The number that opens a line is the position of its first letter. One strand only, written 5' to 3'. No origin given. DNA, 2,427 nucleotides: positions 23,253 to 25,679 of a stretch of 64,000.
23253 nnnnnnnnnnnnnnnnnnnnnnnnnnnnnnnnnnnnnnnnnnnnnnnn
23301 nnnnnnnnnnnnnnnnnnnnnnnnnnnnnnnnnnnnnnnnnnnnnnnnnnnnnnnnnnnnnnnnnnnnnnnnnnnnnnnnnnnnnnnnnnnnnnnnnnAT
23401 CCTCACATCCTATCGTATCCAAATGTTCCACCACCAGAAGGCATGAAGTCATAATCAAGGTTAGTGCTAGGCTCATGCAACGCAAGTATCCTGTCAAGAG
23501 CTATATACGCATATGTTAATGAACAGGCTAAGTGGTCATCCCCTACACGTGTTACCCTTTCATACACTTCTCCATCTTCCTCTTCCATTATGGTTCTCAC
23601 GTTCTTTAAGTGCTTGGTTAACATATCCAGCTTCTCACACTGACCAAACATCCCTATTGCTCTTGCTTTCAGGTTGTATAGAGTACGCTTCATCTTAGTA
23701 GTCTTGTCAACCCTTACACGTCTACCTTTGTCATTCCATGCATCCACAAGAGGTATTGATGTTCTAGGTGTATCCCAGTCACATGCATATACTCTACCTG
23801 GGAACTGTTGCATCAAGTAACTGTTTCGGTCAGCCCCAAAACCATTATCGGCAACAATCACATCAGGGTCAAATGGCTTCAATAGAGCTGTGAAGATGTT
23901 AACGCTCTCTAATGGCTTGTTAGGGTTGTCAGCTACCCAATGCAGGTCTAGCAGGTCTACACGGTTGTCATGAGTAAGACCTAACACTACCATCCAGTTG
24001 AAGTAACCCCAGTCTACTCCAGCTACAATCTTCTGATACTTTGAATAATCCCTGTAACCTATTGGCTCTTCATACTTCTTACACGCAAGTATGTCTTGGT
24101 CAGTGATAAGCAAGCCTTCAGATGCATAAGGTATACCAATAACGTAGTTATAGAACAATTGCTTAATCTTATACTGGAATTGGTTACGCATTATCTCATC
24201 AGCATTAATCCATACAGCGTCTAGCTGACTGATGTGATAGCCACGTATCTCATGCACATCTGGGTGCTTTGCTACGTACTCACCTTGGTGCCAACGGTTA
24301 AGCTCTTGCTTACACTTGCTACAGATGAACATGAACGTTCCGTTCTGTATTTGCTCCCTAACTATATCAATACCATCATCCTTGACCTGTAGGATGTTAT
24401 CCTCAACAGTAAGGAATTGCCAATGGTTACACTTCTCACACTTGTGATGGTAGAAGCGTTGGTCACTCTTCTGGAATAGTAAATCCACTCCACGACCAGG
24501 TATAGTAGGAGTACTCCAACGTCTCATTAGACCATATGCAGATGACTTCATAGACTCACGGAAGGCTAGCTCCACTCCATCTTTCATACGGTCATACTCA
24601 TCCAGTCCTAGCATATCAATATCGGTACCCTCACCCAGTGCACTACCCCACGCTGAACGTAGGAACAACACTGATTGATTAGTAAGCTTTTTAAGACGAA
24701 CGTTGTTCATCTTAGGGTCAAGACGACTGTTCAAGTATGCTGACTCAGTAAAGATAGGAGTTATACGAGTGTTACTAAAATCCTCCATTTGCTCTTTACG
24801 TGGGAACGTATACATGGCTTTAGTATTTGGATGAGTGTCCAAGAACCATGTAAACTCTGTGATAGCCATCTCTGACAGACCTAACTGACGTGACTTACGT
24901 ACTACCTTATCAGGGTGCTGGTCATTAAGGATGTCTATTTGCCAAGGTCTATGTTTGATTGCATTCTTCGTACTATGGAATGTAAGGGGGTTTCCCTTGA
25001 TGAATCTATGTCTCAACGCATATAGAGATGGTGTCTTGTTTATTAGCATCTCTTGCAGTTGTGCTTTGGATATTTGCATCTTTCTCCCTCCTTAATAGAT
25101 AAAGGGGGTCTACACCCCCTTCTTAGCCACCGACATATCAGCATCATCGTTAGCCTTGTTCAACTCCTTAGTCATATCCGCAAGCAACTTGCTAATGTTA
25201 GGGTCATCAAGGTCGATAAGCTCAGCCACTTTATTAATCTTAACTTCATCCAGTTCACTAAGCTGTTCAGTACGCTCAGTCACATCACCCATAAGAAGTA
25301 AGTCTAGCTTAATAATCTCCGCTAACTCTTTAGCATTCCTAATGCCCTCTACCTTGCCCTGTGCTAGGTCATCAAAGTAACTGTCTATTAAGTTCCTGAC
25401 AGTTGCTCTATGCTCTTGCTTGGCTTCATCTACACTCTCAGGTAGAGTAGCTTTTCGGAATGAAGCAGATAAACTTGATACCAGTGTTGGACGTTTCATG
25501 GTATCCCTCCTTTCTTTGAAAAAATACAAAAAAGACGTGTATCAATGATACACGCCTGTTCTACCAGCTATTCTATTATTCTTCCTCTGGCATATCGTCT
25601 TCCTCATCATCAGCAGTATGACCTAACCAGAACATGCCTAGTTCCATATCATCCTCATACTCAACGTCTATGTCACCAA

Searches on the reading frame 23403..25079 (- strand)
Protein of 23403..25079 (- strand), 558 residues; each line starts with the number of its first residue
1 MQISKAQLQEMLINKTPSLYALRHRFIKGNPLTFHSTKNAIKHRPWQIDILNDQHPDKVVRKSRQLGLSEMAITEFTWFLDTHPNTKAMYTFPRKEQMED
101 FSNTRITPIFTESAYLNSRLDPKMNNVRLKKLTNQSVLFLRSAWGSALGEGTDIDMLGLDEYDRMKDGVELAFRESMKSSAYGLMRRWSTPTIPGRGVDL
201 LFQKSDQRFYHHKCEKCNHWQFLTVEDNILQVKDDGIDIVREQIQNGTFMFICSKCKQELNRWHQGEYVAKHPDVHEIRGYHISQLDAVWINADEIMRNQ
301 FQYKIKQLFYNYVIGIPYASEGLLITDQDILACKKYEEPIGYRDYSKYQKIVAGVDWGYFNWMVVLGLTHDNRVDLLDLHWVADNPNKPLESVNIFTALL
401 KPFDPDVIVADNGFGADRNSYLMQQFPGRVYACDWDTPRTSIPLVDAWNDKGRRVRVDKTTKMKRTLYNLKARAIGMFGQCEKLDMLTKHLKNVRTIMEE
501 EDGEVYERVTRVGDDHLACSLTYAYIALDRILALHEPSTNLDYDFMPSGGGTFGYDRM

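Call 4: search_dna_similar(query=window:23403-25079:-, collection=phages, mode=protein, max_rows=25)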
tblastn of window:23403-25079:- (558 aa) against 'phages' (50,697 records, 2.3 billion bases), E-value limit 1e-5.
Records with a match: 892; places in all: 946; records where one place covers at least 80% of the query: 704.
Best place of each record, by identity: >=99% 2; 95-99% 4; 60-80% 19; <60% 867.
By first word of the organism name: Staphylococcus 345; Bacillus 278; Enterococcus 69; Listeria 55; Vibrio 34; Lactobacillus 26; Bacteriophage 15; Ralstonia 10; Pseudomonas 7; Acinetobacter 6; and 26 more.
By host as written in the record: Staphylococcus aureus 114; - 91; Listeria monocytogenes 43; Bacillus subtilis 34; Bacillus cereus 27; Staphylococcus sp. 27; Staphylococcus carnosus TM300 22; Bacillus thuringiensis subsp. kurstaki 20; and 227 more.
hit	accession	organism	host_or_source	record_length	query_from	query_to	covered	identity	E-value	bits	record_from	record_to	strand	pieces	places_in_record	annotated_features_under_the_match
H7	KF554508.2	Bacillus phage CP-51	Bacillus cereus HER1399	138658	1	558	100%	99.1%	0e+0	1166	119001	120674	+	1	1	putative large terminase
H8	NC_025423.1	Bacillus phage CP-51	Bacillus cereus HER1399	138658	1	558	100%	99.1%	0e+0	1166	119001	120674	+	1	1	terminase large subunit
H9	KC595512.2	Bacillus phage JL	Bacillus cereus BGSC 6E1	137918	1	558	100%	98.9%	0e+0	1164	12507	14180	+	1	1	although not included in this record, this repeat region also exists ... | terminase large subunit | hypothetical protein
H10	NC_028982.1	Bacillus phage JL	Bacillus cereus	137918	1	558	100%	98.9%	0e+0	1164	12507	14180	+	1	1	although not included in this record, this repeat region also exists ... | terminase large subunit | hypothetical protein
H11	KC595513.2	Bacillus phage Shanette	Bacillus cereus BGSC 6E1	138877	1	558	100%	98.2%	0e+0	1156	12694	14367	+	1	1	although not included in this record, this repeat region also exists ... | terminase large subunit | hypothetical protein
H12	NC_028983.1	Bacillus phage Shanette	Bacillus cereus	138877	1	558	100%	98.2%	0e+0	1156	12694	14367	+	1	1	although not included in this record, this repeat region also exists ... | terminase large subunit | hypothetical protein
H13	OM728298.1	Bacillus phage vB_BsuM-Goe16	Bacillus subtilis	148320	4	546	97%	77.2%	0e+0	900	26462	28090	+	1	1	hypothetical protein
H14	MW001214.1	Bacillus phage SP8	Bacillus subtilis Marburg strain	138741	4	546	97%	76.8%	0e+0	912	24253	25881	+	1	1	terminase large subunit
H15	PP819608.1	Bacillus phage Adastra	Bacillus subtilis CU 1065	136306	4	546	97%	76.8%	0e+0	912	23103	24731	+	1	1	terminase large subunit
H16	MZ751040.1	Bacillus phage phi18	Bacillus subtilis subsp. subtilis str. ...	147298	4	546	97%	76.8%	0e+0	893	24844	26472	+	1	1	terminase large subunit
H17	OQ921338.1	Bacillus phage SPO1L3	Bacillus subtilis BEST7003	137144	4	550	98%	76.2%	0e+0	922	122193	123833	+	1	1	hypothetical protein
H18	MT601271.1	Bacillus phage vB_BsuM-Goe10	Bacillus subtilis Delta6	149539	4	550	98%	76.2%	0e+0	895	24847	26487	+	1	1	putative terminase large subunit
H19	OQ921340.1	Bacillus phage SPO1L5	Bacillus subtilis BEST7003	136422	1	550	99%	75.8%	0e+0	923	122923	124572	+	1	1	hypothetical protein (x2)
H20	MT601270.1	Bacillus phage vB_BsuM-Goe9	Bacillus subtilis Delta6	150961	1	550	99%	75.8%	0e+0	922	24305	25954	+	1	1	terminase large subunit | hypothetical: putative DNA binding protein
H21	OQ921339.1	Bacillus phage SPO1L4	Bacillus subtilis BEST7003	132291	4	546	97%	76.6%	0e+0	905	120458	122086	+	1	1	hypothetical protein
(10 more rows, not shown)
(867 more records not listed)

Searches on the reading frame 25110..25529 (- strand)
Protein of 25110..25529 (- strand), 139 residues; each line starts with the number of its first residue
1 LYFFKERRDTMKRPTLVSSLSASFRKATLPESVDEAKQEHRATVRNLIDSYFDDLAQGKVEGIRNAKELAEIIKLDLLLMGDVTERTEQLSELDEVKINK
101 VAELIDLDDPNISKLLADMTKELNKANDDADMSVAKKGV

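Call 74: search_protein_families(library=ncbifam, proteins=[window:25110-25529:-], max_evalue=0.01)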
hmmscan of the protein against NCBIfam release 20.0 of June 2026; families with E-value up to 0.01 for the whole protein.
window:25110-25529:- (139 aa): 1 family
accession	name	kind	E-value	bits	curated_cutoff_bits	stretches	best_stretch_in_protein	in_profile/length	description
NF008687.0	PRK11706.1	equivalog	0.0066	15.2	375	1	16-130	233-346/375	dTDP-4-amino-4,6-dideoxygalactose transaminase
